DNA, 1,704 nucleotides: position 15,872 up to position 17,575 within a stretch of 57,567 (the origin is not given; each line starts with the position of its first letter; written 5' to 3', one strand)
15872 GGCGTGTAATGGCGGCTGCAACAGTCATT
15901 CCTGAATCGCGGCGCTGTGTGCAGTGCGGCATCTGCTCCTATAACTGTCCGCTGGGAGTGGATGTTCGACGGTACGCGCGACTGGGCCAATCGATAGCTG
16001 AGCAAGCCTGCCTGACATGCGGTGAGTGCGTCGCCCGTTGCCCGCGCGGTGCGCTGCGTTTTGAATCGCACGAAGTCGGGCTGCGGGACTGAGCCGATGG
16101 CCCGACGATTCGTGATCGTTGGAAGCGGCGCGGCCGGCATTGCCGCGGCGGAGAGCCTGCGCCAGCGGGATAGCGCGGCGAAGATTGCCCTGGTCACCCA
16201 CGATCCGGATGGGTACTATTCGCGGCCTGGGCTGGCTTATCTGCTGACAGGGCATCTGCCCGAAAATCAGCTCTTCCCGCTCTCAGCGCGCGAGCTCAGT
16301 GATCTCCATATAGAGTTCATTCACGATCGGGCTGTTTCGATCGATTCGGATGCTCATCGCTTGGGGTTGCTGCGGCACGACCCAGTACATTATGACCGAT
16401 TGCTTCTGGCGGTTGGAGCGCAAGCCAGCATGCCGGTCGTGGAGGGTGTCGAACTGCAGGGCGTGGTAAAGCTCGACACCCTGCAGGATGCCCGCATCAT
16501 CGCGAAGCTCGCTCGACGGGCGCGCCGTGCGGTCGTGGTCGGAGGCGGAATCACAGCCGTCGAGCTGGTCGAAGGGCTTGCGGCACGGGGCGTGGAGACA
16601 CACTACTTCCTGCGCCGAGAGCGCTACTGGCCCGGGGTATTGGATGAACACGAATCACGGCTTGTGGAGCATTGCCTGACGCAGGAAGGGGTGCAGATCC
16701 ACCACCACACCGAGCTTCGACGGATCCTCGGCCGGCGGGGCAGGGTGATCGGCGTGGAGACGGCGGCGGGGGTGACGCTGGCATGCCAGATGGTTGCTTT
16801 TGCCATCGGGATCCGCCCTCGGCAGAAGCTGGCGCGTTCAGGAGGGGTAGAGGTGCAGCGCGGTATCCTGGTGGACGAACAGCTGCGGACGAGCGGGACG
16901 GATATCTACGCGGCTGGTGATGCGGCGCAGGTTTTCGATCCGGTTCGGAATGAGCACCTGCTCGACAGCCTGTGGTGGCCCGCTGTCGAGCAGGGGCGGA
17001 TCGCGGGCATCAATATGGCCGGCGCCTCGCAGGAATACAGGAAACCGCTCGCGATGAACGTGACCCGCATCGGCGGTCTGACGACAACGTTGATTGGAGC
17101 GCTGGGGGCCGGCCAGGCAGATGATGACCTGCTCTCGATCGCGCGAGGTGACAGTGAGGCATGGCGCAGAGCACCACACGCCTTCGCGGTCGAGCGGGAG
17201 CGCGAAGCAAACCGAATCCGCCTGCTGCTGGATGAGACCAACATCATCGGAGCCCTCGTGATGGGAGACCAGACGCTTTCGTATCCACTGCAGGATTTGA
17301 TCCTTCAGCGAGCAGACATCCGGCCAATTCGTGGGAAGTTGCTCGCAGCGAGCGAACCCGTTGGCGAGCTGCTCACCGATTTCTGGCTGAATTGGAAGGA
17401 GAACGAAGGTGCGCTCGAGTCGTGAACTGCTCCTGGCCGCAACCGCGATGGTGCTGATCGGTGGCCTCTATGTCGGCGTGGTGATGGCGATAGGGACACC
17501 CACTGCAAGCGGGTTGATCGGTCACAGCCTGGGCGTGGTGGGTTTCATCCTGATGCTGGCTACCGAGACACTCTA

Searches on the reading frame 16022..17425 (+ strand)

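Call 16: search_protein_families(library=pfam, proteins=[window:16022-17425:+], max_evalue=0.001)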
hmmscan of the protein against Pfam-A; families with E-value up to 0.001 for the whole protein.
window:16022-17425:+ (467 aa): 5 families
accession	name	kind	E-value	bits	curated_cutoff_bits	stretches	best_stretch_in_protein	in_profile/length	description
PF07992.20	Pyr_redox_2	-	1.2e-50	173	26.1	1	29-306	2-282/291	Pyridine nucleotide-disulphide oxidoreductase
PF00070.33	Pyr_redox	-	3.9e-13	50.1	22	1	169-247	1-79/82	Pyridine nucleotide-disulphide oxidoreductase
PF13738.12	Pyr_redox_3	-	2.2e-05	24.3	30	0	167-299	164-305/305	Pyridine nucleotide-disulphide oxidoreductase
PF13434.12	Lys_Orn_oxgnase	-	0.00023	20.9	21.3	0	125-230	149-249/339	L-lysine 6-monooxygenase/L-ornithine 5-monooxygenase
PF13450.12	NAD_binding_8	-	0.00096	19.8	21.9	0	32-50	1-19/68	NAD(P)-binding Rossmann-like domain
